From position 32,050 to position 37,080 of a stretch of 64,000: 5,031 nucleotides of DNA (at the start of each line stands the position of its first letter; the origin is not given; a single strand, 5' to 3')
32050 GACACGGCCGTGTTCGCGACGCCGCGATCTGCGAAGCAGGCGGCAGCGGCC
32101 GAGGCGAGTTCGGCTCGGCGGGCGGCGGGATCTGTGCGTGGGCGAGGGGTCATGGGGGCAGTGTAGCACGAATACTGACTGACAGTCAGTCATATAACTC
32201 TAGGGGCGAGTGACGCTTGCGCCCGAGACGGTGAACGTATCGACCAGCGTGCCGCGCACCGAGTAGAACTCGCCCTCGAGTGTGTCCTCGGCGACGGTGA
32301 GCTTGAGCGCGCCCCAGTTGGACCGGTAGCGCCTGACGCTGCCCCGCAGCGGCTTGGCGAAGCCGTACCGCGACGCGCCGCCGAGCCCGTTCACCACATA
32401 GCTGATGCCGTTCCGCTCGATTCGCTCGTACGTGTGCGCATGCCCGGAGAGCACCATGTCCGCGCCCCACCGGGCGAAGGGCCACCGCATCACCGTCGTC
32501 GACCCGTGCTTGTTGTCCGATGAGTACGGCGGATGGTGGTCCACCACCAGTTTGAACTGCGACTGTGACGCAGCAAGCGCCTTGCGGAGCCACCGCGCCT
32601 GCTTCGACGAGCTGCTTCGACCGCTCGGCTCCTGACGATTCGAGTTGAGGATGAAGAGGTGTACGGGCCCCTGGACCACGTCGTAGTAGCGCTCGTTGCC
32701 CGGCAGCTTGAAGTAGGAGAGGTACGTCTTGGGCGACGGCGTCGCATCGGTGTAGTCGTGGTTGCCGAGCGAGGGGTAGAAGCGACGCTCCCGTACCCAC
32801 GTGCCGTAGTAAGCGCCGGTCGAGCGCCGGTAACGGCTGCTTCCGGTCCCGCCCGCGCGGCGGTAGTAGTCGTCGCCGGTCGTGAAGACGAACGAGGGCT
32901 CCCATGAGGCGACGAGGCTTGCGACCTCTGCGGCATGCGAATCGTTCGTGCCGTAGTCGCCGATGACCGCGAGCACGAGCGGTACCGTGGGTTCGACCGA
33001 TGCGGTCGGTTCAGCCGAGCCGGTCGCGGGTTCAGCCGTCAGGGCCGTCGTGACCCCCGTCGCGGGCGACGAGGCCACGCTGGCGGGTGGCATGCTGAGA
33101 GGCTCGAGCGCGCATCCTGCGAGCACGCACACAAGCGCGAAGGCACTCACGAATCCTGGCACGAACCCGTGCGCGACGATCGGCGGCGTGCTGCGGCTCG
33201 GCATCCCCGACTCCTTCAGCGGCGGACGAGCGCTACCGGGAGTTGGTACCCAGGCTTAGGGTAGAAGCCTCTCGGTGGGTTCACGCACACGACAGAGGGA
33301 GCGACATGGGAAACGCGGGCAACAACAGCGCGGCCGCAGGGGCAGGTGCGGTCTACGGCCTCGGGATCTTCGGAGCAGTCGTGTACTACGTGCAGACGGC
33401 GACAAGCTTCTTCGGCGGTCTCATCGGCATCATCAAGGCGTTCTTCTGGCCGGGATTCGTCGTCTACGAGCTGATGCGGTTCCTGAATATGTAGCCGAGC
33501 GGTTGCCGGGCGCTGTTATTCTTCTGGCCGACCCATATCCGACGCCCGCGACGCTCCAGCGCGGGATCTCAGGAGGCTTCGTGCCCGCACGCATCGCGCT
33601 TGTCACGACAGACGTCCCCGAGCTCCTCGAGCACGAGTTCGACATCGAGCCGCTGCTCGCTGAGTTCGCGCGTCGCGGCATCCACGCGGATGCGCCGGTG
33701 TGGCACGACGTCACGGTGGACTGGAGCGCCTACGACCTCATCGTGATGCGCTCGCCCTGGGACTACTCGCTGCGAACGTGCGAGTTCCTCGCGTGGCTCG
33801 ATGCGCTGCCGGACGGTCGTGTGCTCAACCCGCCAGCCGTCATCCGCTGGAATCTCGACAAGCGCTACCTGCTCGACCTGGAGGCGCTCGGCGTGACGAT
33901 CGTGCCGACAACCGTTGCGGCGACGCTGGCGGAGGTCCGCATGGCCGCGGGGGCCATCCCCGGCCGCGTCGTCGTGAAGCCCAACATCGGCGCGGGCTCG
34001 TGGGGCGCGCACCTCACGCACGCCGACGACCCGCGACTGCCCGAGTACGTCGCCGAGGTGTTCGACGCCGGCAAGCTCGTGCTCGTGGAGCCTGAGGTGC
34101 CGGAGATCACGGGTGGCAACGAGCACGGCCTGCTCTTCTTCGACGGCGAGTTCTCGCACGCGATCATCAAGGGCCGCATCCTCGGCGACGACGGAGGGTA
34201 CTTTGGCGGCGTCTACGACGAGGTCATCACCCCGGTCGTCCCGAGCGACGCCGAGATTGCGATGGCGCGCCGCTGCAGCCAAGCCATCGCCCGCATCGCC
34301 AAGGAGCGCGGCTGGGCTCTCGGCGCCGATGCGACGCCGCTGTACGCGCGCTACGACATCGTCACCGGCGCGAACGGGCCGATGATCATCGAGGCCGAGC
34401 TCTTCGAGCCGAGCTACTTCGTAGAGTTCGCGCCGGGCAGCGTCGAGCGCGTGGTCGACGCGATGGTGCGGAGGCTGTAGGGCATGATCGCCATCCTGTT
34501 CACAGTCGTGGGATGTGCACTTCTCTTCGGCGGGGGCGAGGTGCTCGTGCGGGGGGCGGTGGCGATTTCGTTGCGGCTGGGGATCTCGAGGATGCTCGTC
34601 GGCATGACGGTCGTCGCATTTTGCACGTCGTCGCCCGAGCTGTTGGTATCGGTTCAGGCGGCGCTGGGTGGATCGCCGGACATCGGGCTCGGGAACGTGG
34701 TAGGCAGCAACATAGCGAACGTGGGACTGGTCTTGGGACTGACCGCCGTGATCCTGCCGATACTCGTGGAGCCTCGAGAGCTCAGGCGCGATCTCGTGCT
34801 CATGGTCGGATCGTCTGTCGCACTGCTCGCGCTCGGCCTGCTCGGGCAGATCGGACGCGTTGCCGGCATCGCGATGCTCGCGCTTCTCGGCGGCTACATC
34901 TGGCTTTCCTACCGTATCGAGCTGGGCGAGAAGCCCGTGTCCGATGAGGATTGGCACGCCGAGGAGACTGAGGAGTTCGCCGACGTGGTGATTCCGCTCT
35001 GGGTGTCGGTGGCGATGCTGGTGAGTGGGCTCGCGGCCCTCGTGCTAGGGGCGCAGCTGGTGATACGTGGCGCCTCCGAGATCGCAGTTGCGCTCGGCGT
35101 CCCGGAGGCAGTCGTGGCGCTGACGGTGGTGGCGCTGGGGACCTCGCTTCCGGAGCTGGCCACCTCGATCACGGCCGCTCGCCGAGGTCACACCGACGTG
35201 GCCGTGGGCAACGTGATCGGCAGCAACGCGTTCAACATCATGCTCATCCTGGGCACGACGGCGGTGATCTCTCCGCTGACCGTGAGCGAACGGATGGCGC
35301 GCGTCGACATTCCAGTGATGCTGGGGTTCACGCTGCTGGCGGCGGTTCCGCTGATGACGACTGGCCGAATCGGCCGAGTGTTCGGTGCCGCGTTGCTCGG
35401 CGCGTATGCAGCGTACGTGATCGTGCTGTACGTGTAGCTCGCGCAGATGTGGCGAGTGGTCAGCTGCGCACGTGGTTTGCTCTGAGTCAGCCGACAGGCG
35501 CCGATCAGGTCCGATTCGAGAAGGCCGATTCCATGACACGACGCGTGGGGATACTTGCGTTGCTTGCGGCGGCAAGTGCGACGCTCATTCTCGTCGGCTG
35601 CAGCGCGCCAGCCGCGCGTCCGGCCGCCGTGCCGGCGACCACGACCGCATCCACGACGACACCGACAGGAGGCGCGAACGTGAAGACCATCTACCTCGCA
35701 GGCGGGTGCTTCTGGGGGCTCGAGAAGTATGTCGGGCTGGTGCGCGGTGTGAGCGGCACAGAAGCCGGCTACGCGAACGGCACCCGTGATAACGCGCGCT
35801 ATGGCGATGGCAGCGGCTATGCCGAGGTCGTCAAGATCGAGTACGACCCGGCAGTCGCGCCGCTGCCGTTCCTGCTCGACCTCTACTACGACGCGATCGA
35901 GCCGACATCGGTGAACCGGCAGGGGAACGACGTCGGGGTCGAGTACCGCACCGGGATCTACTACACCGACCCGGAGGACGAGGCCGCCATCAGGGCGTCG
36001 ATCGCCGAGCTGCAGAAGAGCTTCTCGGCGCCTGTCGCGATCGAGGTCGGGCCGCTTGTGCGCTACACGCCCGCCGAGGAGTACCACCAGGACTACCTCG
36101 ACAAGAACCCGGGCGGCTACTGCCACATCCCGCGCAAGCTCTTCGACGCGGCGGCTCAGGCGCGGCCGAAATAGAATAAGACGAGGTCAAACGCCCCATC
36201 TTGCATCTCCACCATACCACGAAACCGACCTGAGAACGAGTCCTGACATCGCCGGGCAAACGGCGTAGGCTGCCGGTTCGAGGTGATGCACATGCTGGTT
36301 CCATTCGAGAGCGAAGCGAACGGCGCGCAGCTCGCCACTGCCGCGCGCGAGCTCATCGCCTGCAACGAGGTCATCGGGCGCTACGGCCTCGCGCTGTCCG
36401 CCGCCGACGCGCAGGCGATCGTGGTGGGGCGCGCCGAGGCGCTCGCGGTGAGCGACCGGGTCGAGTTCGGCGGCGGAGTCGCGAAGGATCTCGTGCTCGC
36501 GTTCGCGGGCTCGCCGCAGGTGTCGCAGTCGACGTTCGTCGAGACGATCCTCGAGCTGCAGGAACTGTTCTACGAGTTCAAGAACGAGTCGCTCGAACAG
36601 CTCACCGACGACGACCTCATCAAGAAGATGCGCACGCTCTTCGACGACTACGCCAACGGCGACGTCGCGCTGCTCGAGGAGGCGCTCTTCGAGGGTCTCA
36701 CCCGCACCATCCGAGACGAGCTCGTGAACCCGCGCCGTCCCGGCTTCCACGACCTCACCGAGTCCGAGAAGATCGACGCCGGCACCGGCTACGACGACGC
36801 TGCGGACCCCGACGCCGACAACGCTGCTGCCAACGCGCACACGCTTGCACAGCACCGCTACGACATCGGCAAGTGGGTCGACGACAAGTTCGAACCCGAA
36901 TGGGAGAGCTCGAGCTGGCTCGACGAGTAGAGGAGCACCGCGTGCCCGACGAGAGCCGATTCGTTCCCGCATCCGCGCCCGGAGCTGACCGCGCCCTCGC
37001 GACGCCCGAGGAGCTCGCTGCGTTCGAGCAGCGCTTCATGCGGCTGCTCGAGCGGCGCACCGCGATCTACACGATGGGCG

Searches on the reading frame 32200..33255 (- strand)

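Call 42: search_protein_families(library=pfam, proteins=[window:32200-33255:-], max_evalue=0.001)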
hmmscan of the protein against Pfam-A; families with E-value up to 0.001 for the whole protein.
window:32200-33255:- (351 aa): 1 family
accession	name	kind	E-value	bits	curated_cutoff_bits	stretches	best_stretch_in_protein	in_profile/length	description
PF00149.33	Metallophos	-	4.8e-13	50.4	21.5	1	95-276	3-191/191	Calcineurin-like phosphoesterase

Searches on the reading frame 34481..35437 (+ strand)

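Call 42: search_protein_families(library=pfam, proteins=[window:34481-35437:+], max_evalue=0.001)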
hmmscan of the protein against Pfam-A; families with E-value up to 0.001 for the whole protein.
window:34481-35437:+ (318 aa): 1 family
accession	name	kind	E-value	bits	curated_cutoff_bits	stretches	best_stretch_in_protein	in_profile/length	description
PF01699.29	Na_Ca_ex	-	3.9e-65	218.9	24.9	2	176-317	2-150/151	Sodium/calcium exchanger protein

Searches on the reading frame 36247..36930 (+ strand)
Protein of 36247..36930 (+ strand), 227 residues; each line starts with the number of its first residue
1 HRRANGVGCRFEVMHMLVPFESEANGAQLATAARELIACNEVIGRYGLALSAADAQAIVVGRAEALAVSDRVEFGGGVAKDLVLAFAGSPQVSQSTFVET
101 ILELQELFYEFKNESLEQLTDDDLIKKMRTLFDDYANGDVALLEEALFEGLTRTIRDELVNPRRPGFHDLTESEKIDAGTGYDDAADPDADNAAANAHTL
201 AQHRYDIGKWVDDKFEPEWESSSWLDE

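Call 42: search_protein_families(library=pfam, proteins=[window:36247-36930:+], max_evalue=0.001)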
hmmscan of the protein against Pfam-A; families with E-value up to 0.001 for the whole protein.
window:36247-36930:+ (227 aa): 1 family
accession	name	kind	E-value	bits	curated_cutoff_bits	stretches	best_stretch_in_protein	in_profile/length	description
PF19848.4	DUF6323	-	2.9e-36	124.5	30.6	1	35-158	1-124/127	Family of unknown function (DUF6323)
